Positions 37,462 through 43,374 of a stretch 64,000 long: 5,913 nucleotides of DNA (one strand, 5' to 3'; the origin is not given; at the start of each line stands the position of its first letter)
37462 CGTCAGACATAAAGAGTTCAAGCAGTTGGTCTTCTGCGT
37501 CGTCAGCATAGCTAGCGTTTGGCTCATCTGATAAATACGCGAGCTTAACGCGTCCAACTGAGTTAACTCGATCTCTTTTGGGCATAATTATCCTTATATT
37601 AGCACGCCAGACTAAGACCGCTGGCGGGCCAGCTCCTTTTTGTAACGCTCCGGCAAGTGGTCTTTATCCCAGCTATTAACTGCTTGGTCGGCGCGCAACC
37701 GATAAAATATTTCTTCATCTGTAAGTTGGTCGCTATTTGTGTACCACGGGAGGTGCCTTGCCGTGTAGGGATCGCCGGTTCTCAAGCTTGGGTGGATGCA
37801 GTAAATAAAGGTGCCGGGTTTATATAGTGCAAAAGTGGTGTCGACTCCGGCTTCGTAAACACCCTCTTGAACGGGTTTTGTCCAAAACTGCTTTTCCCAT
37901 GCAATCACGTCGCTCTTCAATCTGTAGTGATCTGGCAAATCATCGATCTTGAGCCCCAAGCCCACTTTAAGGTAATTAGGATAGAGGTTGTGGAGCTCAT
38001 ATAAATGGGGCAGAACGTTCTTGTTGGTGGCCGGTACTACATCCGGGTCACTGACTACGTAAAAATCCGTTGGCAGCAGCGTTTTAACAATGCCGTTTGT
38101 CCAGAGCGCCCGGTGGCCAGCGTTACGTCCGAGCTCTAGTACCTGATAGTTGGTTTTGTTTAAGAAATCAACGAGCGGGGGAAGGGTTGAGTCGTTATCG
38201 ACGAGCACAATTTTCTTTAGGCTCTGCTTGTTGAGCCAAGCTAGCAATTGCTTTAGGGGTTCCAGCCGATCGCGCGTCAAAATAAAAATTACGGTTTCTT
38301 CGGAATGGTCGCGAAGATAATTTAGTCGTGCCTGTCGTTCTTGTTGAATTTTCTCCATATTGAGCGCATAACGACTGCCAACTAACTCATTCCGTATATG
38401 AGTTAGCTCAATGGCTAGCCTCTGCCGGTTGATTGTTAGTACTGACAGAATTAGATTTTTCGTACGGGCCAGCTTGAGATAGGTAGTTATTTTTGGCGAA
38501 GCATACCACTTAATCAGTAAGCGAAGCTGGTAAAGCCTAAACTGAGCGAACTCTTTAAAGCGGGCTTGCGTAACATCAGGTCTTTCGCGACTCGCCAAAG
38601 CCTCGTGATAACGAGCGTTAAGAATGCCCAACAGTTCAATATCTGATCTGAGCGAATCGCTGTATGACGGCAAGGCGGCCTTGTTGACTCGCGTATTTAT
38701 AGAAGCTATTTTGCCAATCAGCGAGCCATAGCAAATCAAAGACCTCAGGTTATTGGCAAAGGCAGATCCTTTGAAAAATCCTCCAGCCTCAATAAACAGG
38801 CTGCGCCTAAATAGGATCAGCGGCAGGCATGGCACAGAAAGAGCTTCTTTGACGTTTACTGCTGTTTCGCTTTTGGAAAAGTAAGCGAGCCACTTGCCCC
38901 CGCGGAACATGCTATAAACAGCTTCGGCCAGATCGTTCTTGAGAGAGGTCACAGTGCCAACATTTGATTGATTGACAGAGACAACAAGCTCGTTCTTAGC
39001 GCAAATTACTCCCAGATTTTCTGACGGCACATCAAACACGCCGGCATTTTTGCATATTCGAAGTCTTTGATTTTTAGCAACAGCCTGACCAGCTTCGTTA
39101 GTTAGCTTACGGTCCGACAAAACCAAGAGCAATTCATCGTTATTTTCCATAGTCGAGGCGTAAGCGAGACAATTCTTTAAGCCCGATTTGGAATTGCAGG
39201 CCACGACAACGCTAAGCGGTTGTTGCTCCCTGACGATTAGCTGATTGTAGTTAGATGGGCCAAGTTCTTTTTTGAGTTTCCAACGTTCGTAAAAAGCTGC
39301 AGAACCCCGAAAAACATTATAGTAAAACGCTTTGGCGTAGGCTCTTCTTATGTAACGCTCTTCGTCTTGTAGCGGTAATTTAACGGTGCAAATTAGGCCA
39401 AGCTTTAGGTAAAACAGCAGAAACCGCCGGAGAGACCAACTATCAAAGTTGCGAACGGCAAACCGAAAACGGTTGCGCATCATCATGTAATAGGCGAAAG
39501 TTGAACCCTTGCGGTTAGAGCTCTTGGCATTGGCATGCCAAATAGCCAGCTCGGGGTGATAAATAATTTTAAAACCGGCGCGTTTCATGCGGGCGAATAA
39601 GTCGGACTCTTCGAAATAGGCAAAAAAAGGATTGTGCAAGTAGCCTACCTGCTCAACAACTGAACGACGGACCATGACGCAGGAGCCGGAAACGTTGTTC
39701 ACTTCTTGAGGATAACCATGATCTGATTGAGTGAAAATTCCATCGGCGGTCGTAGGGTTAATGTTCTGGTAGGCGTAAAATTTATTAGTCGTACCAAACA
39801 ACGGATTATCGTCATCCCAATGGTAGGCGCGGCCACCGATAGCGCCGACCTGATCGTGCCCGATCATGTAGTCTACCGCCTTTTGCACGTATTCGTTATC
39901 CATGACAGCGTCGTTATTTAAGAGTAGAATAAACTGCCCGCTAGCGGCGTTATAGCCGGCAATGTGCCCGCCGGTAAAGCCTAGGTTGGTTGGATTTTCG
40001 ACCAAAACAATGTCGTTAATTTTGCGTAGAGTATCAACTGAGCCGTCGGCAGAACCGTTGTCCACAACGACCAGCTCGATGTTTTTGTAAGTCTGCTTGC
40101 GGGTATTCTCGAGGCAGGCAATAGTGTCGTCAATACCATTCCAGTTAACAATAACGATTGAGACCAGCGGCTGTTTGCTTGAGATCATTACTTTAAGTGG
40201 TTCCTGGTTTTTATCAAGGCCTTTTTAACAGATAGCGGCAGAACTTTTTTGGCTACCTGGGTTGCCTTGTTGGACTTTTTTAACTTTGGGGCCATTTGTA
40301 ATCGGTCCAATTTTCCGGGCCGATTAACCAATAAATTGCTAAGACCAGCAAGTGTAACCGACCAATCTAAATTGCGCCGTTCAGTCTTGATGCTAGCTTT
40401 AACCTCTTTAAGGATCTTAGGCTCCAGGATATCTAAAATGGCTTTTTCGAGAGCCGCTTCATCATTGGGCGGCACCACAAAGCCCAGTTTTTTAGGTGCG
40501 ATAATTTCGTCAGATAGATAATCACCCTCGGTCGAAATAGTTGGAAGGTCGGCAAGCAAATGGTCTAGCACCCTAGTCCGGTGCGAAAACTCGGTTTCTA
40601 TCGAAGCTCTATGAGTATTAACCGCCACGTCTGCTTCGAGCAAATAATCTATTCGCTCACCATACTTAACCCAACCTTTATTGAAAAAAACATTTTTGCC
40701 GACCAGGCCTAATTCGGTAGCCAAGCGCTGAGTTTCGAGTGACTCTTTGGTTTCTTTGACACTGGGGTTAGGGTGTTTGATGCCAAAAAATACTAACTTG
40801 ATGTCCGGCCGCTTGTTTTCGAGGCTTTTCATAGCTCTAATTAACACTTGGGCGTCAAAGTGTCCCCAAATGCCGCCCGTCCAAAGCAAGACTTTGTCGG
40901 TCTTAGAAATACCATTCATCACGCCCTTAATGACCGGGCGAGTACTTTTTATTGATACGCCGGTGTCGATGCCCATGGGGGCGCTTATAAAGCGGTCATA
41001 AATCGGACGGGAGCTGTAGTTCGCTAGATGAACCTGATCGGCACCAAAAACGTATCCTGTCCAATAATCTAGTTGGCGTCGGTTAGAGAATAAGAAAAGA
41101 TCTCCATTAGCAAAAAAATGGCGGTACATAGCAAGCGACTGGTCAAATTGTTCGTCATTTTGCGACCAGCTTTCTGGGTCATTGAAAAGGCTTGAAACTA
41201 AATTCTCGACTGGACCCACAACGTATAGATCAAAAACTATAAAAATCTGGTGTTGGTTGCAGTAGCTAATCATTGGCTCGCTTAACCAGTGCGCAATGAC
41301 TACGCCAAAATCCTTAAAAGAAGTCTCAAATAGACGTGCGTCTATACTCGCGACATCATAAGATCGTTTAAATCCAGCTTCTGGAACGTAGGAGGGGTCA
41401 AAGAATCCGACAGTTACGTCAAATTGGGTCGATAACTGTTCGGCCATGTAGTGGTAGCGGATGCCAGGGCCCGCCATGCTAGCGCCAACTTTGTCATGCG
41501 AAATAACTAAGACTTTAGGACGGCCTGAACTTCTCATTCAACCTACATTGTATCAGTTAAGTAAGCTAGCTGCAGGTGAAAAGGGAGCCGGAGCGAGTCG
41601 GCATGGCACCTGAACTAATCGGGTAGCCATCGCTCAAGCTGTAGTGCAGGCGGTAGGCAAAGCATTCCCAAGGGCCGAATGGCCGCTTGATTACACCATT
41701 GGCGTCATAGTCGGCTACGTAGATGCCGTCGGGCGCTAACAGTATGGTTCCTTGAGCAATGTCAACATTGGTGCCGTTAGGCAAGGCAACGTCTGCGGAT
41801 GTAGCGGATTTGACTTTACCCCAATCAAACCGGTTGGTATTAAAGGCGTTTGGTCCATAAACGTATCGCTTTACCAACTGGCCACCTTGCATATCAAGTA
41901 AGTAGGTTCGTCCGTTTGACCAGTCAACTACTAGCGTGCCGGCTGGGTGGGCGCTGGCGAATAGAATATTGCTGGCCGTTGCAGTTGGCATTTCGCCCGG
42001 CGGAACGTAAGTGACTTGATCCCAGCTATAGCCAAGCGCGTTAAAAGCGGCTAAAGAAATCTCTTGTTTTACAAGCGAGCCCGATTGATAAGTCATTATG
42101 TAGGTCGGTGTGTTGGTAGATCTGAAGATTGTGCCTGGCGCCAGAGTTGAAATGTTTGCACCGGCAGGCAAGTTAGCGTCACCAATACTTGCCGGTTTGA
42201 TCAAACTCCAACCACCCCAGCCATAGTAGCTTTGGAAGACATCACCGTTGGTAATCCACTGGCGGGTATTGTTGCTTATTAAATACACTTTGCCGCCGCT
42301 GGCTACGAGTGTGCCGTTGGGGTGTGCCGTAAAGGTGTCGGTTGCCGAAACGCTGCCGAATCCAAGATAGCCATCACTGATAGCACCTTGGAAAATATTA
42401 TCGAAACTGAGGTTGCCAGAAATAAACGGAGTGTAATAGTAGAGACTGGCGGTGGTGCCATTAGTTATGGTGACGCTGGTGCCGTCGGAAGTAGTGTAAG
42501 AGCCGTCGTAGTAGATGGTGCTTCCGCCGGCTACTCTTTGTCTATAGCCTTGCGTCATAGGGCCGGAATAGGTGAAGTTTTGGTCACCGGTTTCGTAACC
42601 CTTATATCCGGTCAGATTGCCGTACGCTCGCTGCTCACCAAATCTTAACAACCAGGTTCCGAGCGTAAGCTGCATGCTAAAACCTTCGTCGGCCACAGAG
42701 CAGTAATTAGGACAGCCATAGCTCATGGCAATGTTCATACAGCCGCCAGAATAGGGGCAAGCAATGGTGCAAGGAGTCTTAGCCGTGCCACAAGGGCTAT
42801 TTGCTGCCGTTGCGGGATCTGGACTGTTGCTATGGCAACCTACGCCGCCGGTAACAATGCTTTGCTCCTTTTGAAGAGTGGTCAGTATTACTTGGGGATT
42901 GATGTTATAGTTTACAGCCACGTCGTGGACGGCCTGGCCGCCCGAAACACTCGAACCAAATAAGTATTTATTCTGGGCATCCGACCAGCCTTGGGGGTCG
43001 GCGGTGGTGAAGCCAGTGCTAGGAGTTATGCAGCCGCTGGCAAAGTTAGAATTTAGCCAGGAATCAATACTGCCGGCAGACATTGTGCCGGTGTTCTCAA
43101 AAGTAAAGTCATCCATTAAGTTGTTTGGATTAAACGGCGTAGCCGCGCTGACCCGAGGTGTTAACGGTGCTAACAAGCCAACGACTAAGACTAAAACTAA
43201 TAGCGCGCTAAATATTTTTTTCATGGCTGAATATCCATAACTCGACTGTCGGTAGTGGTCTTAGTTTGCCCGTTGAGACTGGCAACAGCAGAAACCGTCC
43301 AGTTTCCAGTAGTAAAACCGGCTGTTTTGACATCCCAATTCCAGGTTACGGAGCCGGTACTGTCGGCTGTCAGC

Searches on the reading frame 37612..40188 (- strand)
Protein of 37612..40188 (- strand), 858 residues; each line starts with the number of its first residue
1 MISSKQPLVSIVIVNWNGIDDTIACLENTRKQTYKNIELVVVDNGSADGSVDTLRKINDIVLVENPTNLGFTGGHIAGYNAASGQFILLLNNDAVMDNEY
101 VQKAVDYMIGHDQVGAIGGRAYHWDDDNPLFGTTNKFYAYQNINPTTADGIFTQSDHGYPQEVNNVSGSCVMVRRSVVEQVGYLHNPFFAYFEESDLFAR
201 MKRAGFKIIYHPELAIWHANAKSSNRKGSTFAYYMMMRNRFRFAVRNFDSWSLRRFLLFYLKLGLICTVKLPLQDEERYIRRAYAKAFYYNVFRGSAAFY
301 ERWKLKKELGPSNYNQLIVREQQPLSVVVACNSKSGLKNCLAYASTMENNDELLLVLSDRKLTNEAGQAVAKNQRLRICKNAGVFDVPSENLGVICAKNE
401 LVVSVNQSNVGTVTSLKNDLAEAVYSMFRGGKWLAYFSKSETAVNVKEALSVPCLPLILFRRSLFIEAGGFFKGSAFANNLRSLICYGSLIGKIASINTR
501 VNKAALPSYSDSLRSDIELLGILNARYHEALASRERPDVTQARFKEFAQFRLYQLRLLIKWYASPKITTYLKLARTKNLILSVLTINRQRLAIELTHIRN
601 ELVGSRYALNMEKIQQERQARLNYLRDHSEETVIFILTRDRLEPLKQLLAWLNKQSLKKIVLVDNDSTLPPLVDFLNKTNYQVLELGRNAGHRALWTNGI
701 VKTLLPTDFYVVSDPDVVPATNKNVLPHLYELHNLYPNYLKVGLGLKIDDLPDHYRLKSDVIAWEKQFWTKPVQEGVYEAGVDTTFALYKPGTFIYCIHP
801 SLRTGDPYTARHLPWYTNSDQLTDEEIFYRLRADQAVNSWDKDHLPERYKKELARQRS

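Call 56: search_protein_families(library=pfam, proteins=[window:37612-40188:-], max_evalue=0.001)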
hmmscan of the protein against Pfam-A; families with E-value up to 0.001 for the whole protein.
window:37612-40188:- (858 aa): 3 families
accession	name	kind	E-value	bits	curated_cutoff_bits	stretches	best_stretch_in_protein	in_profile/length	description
PF00535.33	Glycos_transf_2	-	1.1e-28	100.7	23.3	1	10-181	1-167/168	Glycosyl transferase family 2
PF13641.12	Glyco_tranf_2_3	-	3.9e-20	73.3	27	1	7-223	2-216/230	Glycosyltransferase like family 2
PF13632.12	Glyco_trans_2_3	-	8.5e-08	32.7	27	1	86-261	1-168/198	Glycosyl transferase family group 2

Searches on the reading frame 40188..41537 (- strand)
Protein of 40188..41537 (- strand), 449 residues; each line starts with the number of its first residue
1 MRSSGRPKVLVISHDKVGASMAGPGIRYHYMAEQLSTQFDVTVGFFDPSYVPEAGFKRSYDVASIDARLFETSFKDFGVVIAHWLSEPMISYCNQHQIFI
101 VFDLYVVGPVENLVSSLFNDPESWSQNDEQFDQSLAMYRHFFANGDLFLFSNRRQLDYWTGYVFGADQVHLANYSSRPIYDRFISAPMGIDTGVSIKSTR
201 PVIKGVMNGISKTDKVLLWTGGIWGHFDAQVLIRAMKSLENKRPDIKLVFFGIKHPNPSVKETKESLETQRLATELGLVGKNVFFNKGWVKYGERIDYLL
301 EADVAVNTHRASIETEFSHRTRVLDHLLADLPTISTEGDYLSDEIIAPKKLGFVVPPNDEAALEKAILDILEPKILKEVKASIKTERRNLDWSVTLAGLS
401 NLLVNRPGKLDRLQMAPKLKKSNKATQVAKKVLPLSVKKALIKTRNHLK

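Call 56: search_protein_families(library=pfam, proteins=[window:40188-41537:-], max_evalue=0.001)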
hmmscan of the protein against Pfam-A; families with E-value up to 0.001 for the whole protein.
window:40188-41537:- (449 aa): 2 families
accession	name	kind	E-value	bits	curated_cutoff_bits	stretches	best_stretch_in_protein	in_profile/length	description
PF00534.26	Glycos_transf_1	-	2e-11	44.1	26.4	1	209-374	10-159/172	Glycosyl transferases group 1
PF13692.12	Glyco_trans_1_4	-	3.5e-11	44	27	1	215-372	2-141/142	Glycosyl transferases group 1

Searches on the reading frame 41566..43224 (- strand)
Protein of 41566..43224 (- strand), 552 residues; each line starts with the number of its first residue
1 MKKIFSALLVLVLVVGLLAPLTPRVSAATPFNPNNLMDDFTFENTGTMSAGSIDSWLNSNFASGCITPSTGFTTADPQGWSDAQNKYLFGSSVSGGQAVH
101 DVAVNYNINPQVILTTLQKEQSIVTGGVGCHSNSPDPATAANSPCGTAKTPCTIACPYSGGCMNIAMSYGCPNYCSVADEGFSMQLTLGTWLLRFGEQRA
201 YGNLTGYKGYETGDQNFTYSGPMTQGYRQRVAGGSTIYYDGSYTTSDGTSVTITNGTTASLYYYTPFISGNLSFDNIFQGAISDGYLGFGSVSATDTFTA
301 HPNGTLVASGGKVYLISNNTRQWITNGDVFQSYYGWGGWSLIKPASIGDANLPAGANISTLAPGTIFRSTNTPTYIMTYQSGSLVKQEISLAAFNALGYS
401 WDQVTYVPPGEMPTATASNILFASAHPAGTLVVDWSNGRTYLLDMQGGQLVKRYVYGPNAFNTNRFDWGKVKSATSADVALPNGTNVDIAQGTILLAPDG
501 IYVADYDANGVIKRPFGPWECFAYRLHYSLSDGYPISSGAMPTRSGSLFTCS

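Call 56: search_protein_families(library=pfam, proteins=[window:41566-43224:-], max_evalue=0.001)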
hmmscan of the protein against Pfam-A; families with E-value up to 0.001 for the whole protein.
window:41566-43224:- (552 aa): 1 family
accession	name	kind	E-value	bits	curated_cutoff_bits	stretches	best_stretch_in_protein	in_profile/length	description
PF20606.3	DUF6799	-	0.00011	22.3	26.8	0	232-257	30-55/63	Domain of unknown function (DUF6799)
